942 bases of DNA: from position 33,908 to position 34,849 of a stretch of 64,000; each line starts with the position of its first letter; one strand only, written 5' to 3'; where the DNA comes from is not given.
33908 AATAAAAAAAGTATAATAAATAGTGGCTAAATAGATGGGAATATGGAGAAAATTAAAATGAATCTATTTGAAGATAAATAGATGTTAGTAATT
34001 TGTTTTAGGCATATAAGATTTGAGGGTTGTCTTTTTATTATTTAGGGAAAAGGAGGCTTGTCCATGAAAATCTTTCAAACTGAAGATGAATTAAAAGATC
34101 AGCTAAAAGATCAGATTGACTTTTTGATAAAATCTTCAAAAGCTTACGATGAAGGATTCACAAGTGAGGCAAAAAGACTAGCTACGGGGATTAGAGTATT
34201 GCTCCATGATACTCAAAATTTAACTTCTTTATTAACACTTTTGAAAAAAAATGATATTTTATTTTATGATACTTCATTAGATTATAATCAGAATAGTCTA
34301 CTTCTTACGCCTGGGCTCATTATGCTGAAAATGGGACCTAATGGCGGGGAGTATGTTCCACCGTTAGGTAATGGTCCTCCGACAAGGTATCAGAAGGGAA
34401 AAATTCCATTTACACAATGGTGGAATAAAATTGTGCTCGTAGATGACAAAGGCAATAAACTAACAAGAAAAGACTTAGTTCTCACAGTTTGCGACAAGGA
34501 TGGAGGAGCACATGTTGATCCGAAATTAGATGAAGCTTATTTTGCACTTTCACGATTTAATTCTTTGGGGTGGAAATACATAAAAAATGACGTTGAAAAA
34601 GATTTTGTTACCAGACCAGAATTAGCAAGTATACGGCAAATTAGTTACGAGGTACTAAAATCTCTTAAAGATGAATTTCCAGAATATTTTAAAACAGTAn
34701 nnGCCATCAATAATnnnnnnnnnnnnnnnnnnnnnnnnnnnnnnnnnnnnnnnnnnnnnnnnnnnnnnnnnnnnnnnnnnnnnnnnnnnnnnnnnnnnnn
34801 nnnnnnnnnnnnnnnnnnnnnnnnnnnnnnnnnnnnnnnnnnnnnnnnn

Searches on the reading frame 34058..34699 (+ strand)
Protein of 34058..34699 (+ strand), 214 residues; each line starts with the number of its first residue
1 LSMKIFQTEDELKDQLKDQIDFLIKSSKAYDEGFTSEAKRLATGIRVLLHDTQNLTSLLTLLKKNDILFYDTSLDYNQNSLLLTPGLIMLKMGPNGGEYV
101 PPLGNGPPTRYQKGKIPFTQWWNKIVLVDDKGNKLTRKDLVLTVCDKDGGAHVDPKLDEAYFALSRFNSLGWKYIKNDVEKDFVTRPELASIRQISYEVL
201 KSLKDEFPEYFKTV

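Call 3: search_protein_families(library=pfam, proteins=[window:34058-34699:+], max_evalue=0.01)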
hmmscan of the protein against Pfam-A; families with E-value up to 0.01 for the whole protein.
window:34058-34699:+ (214 aa): 0 families

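Call 4: search_protein_families(library=ncbifam, proteins=[window:34058-34699:+], max_evalue=0.01)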
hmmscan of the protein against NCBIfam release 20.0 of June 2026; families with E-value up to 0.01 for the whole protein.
window:34058-34699:+ (214 aa): 0 families

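Call 18: search_protein_families(library=padloc, proteins=[window:34058-34699:+], max_evalue=0.01)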
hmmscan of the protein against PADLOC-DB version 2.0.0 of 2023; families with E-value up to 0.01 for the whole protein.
window:34058-34699:+ (214 aa): 0 families

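Call 19: search_protein_families(library=phrogs, proteins=[window:34058-34699:+], max_evalue=0.01)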
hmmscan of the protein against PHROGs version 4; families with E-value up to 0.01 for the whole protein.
window:34058-34699:+ (214 aa): 1 family
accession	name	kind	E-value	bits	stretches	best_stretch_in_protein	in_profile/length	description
phrog_7805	-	unknown function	2.9e-52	178.6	1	4-205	6-212/218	-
